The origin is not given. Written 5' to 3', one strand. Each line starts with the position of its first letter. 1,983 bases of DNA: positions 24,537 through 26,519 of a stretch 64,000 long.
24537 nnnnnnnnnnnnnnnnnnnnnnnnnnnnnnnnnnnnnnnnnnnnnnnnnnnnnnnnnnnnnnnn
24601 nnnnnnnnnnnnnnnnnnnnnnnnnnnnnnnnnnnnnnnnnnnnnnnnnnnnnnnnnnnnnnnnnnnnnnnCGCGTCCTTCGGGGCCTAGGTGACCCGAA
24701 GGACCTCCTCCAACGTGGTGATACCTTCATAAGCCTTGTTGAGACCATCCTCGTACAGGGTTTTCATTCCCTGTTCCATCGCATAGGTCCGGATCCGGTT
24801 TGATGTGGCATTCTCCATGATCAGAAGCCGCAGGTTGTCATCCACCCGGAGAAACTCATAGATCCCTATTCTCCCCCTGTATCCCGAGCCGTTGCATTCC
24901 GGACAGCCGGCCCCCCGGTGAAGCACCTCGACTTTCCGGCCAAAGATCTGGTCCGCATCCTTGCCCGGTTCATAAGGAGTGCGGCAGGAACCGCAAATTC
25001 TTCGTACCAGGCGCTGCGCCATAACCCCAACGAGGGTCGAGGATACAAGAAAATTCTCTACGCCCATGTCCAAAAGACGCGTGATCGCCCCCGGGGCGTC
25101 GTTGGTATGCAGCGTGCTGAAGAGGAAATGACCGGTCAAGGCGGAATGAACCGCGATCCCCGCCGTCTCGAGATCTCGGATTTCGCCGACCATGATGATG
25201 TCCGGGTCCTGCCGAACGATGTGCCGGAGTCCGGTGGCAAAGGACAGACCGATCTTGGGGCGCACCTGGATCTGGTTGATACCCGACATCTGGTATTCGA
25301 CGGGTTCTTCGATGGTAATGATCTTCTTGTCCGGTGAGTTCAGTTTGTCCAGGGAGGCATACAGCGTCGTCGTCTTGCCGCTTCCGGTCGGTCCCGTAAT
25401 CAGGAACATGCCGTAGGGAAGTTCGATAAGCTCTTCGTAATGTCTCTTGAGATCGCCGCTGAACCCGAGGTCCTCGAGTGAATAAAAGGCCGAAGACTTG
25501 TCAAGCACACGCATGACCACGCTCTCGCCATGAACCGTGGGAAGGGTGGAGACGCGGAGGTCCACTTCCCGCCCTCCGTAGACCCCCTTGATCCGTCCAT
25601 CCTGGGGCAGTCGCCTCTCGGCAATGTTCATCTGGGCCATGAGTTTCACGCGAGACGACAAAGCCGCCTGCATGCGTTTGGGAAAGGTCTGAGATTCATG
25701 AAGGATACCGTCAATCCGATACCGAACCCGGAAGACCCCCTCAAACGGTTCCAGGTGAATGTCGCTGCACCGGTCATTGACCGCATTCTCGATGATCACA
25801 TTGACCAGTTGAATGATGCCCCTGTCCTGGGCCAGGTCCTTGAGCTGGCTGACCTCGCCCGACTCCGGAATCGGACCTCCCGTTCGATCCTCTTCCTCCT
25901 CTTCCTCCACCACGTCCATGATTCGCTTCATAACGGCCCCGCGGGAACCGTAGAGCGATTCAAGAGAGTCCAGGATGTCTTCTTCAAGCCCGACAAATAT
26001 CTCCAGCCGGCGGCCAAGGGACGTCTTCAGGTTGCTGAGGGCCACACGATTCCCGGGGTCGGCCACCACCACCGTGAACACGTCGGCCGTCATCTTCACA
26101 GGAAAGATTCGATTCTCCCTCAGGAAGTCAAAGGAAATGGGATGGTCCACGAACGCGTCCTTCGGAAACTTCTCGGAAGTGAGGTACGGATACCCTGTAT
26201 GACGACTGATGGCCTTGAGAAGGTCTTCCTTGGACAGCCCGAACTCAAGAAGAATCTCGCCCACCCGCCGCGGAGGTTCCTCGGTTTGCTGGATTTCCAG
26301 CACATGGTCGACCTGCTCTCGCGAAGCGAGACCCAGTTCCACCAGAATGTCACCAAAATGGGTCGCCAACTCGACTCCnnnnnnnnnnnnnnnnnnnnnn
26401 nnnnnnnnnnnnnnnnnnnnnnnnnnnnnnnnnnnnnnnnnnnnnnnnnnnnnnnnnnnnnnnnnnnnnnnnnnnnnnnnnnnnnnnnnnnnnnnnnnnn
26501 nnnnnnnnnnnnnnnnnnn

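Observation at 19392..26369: T2SS-like cluster without platform protein or pseudopilins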

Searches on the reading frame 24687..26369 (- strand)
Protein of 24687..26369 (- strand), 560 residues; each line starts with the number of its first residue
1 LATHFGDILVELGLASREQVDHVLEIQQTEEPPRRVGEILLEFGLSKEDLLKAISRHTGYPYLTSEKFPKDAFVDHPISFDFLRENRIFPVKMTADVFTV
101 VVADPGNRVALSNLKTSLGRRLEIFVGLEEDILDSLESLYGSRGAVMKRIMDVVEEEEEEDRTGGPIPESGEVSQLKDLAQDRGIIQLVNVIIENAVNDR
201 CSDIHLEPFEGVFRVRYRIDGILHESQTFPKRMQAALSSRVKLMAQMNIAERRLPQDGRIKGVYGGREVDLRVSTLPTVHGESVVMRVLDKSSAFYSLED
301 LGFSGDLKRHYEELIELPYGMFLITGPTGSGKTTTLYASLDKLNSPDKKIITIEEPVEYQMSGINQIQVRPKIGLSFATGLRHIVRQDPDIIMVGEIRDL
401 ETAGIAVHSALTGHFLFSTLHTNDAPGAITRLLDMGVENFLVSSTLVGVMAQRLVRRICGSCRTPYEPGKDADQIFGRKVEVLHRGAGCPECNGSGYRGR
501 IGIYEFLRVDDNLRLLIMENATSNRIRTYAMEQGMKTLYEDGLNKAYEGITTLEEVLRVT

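Call 4: search_protein_families(library=pfam, proteins=[window:24687-26369:-], max_evalue=0.1)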
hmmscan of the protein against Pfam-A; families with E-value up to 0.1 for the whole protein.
window:24687-26369:- (560 aa): 12 families
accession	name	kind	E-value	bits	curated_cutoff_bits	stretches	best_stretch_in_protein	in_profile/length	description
PF00437.27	T2SSE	-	2e-135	451.6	24.9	1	180-558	3-370/370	Type II/IV secretion system protein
PF05157.20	MshEN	-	1.8e-13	50.7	23.1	1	59-144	2-88/90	MshEN domain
PF13476.12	AAA_23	-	6.5e-05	24.1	27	1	313-337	14-37/201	AAA domain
PF13401.12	AAA_22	-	0.0011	19.7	27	1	320-359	6-45/130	AAA domain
PF25199.1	nSTAND_NTPase5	-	0.0011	19.3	34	1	319-359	41-82/145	Novel STAND NTPase 5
PF13555.12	AAA_29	-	0.0038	17.4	27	1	319-338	22-41/61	P-loop containing region of AAA domain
PF02492.25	cobW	-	0.027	14.5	20.7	1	322-353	3-33/180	CobW/HypB/UreG, nucleotide-binding domain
PF02689.20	Herpes_Helicase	-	0.054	11.9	27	1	307-342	47-82/808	Helicase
PF13191.12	AAA_16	-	0.068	14.1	32.6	0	320-346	25-51/167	AAA ATPase domain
PF00005.33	ABC_tran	-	0.081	14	25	0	322-356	14-46/137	ABC transporter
PF01637.24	ATPase_2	-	0.091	13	33.2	0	318-367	19-68/225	ATPase domain predominantly from Archaea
PF13173.12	AAA_14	-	0.096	13.1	27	0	321-353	4-35/129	AAA domain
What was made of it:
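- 24687..26369 (-): gspE, T2SS assembly ATPase (560 aa, TTG start). It has an N-terminal extension of about 77 aa carrying an MshEN-like motif. PF00437 E=2e-135 and PF05157 (call 4).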

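Call 8: search_protein_families(library=ncbifam, proteins=[window:24687-26369:-], max_evalue=0.01)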
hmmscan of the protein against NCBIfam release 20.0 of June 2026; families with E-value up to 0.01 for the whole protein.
window:24687-26369:- (560 aa): 23 families
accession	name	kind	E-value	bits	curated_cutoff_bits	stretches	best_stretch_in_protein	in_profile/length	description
TIGR02533.1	type_II_gspE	equivalog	6.6e-193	641.8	630.25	1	78-560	4-486/486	type II secretion system ATPase GspE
TIGR02538.1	type_IV_pilB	equivalog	3e-173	577.5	675.65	1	5-560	2-562/564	type IV-A pilus assembly ATPase PilB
NF053534.1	T4PilAsmATPsTfpB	equivalog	1.4e-141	472.7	850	1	48-560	66-582/584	type IV pilus assembly ATPase TfpB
NF007755.0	PRK10436.1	equivalog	1.8e-131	439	617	1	92-560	23-459/465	type II secretion system protein GspE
NF041000.1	ATPase_ComGA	equivalog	5.2e-75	251.9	300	1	192-456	3-266/267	competence type IV pilus ATPase ComGA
TIGR01420.1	pilT_fam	subfamily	5e-52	177.2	319.1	1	191-464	4-277/343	PilT/PilU family type 4a pilus ATPase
TIGR02525.1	plasmid_TraJ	equivalog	7.9e-28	97.5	368.3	1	283-436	119-273/372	plasmid transfer ATPase TraJ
TIGR02524.1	dot_icm_DotB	equivalog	4.8e-19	68.8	463.3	1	319-434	134-258/358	Dot/Icm type IV secretion system ATPase DotB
TIGR02782.1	TrbB_P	equivalog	2.6e-15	56.5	304.55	1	322-434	139-254/303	P-type conjugative transfer ATPase TrbB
NF058587.1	archaellum_moto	equivalog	5.8e-13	48.4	550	1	321-433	276-394/527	archaellum flagellar ATPase motor FlaI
NF010469.0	PRK13894.1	subfamily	3e-12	46.5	508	1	322-433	152-265/320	conjugal transfer ATPase TrbB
NF010407.0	PRK13833.1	subfamily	1.7e-11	44.1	499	1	323-438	148-265/323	conjugal transfer protein TrbB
TIGR03819.1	heli_sec_ATPase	hypoth_equivalog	3e-11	43.1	373.15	1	237-437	99-302/340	TadA family conjugal transfer-associated ATPase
TIGR02788.1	VirB11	equivalog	8.4e-11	41.4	249.95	1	322-439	147-269/308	P-type DNA transfer ATPase VirB11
NF053672.1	bindosome_BasE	exception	1.3e-09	37.3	1000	1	323-452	274-409/512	bindosome assembly system ATPase subunit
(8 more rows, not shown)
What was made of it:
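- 24687..26369 (-): TIGR02533 GspE scores 641.8 bits (cut-off 630.25), whereas PilB TIGR02538 scores 577 against a cut-off of 675 (call 8).
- Checked: gspE, 24687-26369, 560 aa: PF00437 E=2e-135; TIGR02533 GspE scores 641.8 bits against a cut-off of 630 (calls 4, 8).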

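Call 21: find_homologous_proteins(query=window:24687-26369:-, max_evalue=1e-100)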
Query window:24687-26369:- (560 aa): 7998 proteins with E <= 1e-100 among 8000 candidates; the best 120 are listed.
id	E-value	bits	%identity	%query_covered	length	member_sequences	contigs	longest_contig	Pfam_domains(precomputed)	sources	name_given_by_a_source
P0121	0.0e+0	1248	100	100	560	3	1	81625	PF05157.21,PF00437.27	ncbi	-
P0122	9.3e-270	914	73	100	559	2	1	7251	PF05157.21,PF00437.27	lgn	-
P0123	5.2e-268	908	71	100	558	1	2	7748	PF05157.21,PF00437.27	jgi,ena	-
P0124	2.1e-264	896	71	100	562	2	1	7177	PF05157.21,PF00437.27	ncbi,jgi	-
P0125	9.2e-264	894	70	100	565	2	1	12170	PF05157.21,PF00437.27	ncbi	-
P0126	3.5e-263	892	69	100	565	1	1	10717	PF05157.21,PF00437.27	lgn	-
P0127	3.6e-261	885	69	100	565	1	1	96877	PF05157.21,PF00437.27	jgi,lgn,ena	-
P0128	4.9e-261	885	69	100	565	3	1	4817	PF05157.21,PF00437.27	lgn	-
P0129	9.5e-217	739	59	99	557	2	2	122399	PF05157.21,PF00437.27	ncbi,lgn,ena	-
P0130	2.2e-206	705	60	100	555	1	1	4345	PF05157.21,PF00437.27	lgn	-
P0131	1.6e-205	702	58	100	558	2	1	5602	PF05157.21,PF00437.27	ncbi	ncbi:MAG: type II secretion system ATPase GspE [Nitrospirota bacterium]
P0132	1.4e-204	699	60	100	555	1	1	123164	PF05157.21,PF00437.27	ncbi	-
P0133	2.4e-203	695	57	99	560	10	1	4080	PF05157.21,PF00437.27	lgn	-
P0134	2.7e-203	694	58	100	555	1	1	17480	PF05157.21,PF00437.27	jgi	jgi:general secretion pathway protein E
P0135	3.3e-203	694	57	100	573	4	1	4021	PF05157.21,PF00437.27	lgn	-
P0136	3.9e-203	694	58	100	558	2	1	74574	PF05157.21,PF00437.27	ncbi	ncbi:MAG: hypothetical protein OHK006_09880 [Thermodesulfovibrionales bacterium]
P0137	1.0e-202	692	60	100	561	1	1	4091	PF05157.21,PF00437.27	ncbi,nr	ncbi:MAG: type II/IV secretion system protein [Nitrospirae bacterium]|nr:MAG: type II/IV secretion s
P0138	1.1e-202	692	60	100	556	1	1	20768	PF05157.21,PF00437.27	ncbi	-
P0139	1.2e-202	692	58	99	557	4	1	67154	PF05157.21,PF00437.27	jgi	-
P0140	2.9e-202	691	58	100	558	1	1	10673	PF05157.21,PF00437.27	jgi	jgi:general secretion pathway protein E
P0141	4.7e-202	690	57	100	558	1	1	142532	PF05157.21,PF00437.27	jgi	-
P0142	1.2e-201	689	57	99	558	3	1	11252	PF05157.21,PF00437.27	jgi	jgi:general secretion pathway protein E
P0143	1.4e-201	689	57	100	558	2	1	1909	PF05157.21,PF00437.27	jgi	jgi:general secretion pathway protein E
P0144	1.7e-201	688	57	100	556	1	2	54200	PF05157.21,PF00437.27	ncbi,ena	-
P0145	2.0e-201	688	57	100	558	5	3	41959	PF05157.21,PF00437.27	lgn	-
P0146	7.2e-201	686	59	100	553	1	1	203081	PF05157.21,PF00437.27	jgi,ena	-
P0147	8.5e-201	686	58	100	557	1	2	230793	PF05157.21,PF00437.27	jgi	jgi:general secretion pathway protein E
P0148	9.5e-201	686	57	100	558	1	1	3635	PF05157.21,PF00437.27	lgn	-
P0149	1.3e-200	686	58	99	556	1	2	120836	PF05157.21,PF00437.27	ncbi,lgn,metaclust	metaclust:\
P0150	2.8e-200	684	58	100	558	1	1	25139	PF05157.21,PF00437.27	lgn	-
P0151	2.9e-200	684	57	100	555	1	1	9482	PF05157.21,PF00437.27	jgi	-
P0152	4.7e-200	684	59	100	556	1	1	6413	PF05157.21,PF00437.27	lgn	-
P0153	6.1e-200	683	58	100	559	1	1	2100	PF05157.21,PF00437.27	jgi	jgi:general secretion pathway protein E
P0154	7.3e-200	683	58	99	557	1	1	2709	PF05157.21,PF00437.27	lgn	-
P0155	1.1e-199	683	57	100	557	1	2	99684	PF05157.21,PF00437.27,PF13401.13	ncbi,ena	-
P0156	1.6e-199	682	57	100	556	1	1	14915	PF05157.21,PF00437.27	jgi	jgi:type II secretion system protein E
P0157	2.2e-199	682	58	100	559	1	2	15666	PF05157.21,PF00437.27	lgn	-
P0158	3.2e-199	681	59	100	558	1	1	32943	PF05157.21,PF00437.27,PF13401.13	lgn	-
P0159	3.4e-199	681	58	99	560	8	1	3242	PF05157.21,PF00437.27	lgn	-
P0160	3.9e-199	681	58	100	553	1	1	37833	PF05157.21,PF00437.27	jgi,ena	-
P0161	4.1e-199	681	57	100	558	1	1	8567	PF05157.21,PF00437.27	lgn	-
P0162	4.2e-199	681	57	100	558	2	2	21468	PF05157.21,PF00437.27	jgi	-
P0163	5.7e-199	680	57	100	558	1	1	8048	PF05157.21,PF00437.27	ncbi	-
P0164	7.1e-199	680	56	99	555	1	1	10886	PF05157.21,PF00437.27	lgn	-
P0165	1.5e-198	679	57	100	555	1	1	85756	PF05157.21,PF00437.27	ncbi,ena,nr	ncbi:MAG: ATPase, T2SS/T4P/T4SS family [Nitrospiraceae bacterium]|nr:ATPase, T2SS/T4P/T4SS family [N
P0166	1.9e-198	678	57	100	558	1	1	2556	PF05157.21,PF00437.27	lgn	-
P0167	1.9e-198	678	57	100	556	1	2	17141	PF05157.21,PF00437.27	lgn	-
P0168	2.6e-198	678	57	100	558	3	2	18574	PF05157.21,PF00437.27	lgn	-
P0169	3.6e-198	678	57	99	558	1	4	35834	PF05157.21,PF00437.27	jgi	jgi:type II secretion system protein E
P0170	3.8e-198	677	57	99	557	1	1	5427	PF05157.21,PF00437.27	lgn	-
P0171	4.3e-198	677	58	100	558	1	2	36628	PF05157.21,PF00437.27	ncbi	-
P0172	4.6e-198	677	58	100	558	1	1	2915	PF05157.21,PF00437.27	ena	-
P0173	5.6e-198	677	57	99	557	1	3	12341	PF05157.21,PF00437.27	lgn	-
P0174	5.8e-198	677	58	100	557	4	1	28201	PF05157.21,PF00437.27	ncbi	-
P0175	7.1e-198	677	57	100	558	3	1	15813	PF05157.21,PF00437.27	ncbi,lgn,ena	-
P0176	7.4e-198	676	56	100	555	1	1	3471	PF05157.21,PF00437.27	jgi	jgi:type II secretion system protein E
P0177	7.6e-198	676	57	100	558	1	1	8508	PF05157.21,PF00437.27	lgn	-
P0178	9.9e-198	676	57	99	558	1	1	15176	PF05157.21,PF00437.27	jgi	-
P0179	1.3e-197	676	57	100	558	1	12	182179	PF05157.21,PF00437.27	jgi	jgi:type II secretion system protein E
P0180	1.4e-197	676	57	100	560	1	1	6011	PF05157.21,PF00437.27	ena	-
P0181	1.7e-197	675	58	100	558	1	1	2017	PF05157.21,PF00437.27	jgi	jgi:general secretion pathway protein E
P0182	1.8e-197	675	57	100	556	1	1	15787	PF05157.21,PF00437.27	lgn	-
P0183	1.9e-197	675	58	100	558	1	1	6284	PF05157.21,PF00437.27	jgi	jgi:general secretion pathway protein E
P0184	1.9e-197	675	57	99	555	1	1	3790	PF05157.21,PF00437.27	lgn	-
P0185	2.0e-197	675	56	99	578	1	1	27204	PF05157.21,PF00437.27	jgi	jgi:general secretion pathway protein E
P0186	2.9e-197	675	58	100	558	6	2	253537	PF05157.21,PF00437.27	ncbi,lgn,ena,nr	ncbi:MAG: ATPase, T2SS/T4P/T4SS family [Nitrospiraceae bacterium]|nr:ATPase, T2SS/T4P/T4SS family [N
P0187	2.9e-197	674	55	100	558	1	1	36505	PF05157.21,PF00437.27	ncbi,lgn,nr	ncbi:MAG: type II secretion system ATPase GspE [Nitrospirae bacterium]|nr:type II secretion system A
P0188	3.2e-197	674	58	100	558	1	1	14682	PF05157.21,PF00437.27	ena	-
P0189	3.6e-197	674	57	100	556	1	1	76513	PF05157.21,PF00437.27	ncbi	-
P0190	3.8e-197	674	57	100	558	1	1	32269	PF05157.21,PF00437.27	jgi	jgi:general secretion pathway protein E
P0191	3.9e-197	674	56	99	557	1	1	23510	PF05157.21,PF00437.27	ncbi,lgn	-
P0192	4.6e-197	674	57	100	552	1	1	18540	PF05157.21,PF00437.27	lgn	-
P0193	5.9e-197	673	57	100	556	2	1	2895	PF05157.21,PF00437.27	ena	-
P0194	6.6e-197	673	57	100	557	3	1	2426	PF05157.21,PF00437.27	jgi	jgi:type II secretion system protein E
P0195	8.6e-197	673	56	99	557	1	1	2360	PF05157.21,PF00437.27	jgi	jgi:type II secretion system protein E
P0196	8.7e-197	673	56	99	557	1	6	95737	PF05157.21,PF00437.27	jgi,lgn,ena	jgi:type II secretion system protein E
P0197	9.3e-197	673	57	98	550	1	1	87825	PF05157.21,PF00437.27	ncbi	ncbi:MAG: ATPase, T2SS/T4P/T4SS family [Nitrospirota bacterium]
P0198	1.0e-196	673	56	100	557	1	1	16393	PF05157.21,PF00437.27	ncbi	-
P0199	1.1e-196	673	57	100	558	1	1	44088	PF05157.21,PF00437.27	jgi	jgi:general secretion pathway protein E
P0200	1.1e-196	673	57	100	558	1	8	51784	PF05157.21,PF00437.27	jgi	jgi:type II secretion system protein E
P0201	1.4e-196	672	56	99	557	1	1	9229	PF05157.21,PF00437.27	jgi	jgi:type II secretion system protein E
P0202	1.5e-196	672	56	99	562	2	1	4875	PF05157.21,PF00437.27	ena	-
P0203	1.6e-196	672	59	93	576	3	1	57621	PF05157.21,PF00437.27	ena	-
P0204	1.6e-196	672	56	100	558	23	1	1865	PF05157.21,PF00437.27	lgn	-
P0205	1.7e-196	672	56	100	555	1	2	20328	PF05157.21,PF00437.27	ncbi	ncbi:MAG: ATPase, T2SS/T4P/T4SS family [Nitrospirota bacterium]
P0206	1.7e-196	672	56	100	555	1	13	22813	PF05157.21,PF00437.27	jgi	jgi:type II secretion system protein E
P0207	1.7e-196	672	57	100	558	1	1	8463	PF05157.21,PF00437.27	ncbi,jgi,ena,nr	ncbi:MAG: ATPase, T2SS/T4P/T4SS family [Nitrospirota bacterium]|nr:ATPase, T2SS/T4P/T4SS family [Nit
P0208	1.8e-196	672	57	99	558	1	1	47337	PF05157.21,PF00437.27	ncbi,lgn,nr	ncbi:MAG: ATPase, T2SS/T4P/T4SS family [Thermodesulfovibrionales bacterium]|nr:ATPase, T2SS/T4P/T4SS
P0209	2.0e-196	672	57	99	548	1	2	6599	PF05157.21,PF00437.27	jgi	jgi:type II secretion system protein E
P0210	2.0e-196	672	58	100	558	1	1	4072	PF05157.21,PF00437.27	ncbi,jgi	jgi:general secretion pathway protein E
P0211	2.1e-196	672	57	99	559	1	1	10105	PF05157.21,PF00437.27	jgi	jgi:general secretion pathway protein E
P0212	2.1e-196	672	57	100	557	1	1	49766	PF05157.21,PF00437.27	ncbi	-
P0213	2.1e-196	672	57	100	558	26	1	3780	PF05157.21,PF00437.27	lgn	-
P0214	2.3e-196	672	57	98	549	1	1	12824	PF05157.21,PF00437.27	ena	-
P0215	2.3e-196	672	57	99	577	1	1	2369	PF05157.21,PF00437.27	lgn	-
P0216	2.4e-196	671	56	100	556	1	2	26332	PF05157.21,PF00437.27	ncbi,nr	ncbi:MAG: type II secretion system protein GspE [Nitrospirae bacterium]|nr:MAG: type II secretion sy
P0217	2.4e-196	671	56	100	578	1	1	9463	PF05157.21,PF00437.27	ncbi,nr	ncbi:MAG: type II secretion system protein GspE [Nitrospirae bacterium]|nr:MAG: type II secretion sy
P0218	2.6e-196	671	57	99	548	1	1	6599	PF05157.21,PF00437.27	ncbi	ncbi:MAG: ATPase, T2SS/T4P/T4SS family [Nitrospirota bacterium]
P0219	2.9e-196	671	57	98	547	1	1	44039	PF05157.21,PF00437.27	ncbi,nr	ncbi:MAG: Flp pilus assembly complex ATPase component TadA [Nitrospirae bacterium]|nr:Flp pilus asse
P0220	2.9e-196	671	56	100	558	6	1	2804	PF05157.21,PF00437.27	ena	-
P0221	3.6e-196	671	58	100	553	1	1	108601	PF05157.21,PF00437.27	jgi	jgi:type II secretion system protein E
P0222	3.9e-196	671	59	92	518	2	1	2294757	PF05157.21,PF00437.27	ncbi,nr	ncbi:MAG: type II secretion system ATPase GspE [Nitrospirota bacterium]|nr:MAG: type II secretion sy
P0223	4.9e-196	670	57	100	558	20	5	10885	PF05157.21,PF00437.27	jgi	jgi:general secretion pathway protein E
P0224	5.1e-196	670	56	99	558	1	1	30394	PF05157.21,PF00437.27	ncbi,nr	ncbi:MAG: type II secretion system ATPase GspE [Thermodesulfovibrionales bacterium]|nr:type II secre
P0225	5.5e-196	670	57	100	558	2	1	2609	PF05157.21,PF00437.27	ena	-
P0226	5.9e-196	670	56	100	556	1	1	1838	PF05157.21,PF00437.27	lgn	-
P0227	6.9e-196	670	57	99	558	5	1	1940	PF05157.21,PF00437.27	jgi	-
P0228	7.2e-196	670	56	100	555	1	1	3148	PF05157.21,PF00437.27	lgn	-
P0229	7.7e-196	670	57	99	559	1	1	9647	PF05157.21,PF00437.27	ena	-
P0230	8.8e-196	670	57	100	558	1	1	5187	PF05157.21,PF00437.27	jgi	jgi:general secretion pathway protein E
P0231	9.3e-196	670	55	100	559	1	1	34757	PF05157.21,PF00437.27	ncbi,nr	ncbi:MAG: Flp pilus assembly complex ATPase component TadA [Nitrospirae bacterium]|nr:Flp pilus asse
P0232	1.1e-195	669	55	100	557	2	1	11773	PF05157.21,PF00437.27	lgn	-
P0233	1.6e-195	669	57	100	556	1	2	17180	PF05157.21,PF00437.27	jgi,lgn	jgi:type II secretion system protein E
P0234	1.7e-195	669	57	100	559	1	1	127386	PF05157.21,PF00437.27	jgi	jgi:type II secretion system protein E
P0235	1.7e-195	669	56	100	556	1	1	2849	PF05157.21,PF00437.27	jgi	jgi:general secretion pathway protein E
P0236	1.9e-195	668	57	100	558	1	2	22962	PF05157.21,PF00437.27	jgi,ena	-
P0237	2.0e-195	668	57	99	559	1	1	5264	PF05157.21,PF00437.27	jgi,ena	-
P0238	2.2e-195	668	58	100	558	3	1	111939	PF05157.21,PF00437.27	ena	-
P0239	2.3e-195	668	57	99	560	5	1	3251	PF05157.21,PF00437.27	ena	-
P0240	2.5e-195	668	57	96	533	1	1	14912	PF05157.21,PF00437.27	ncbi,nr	ncbi:MAG: type II secretion system ATPase GspE [Nitrospirae bacterium]|nr:type II secretion system A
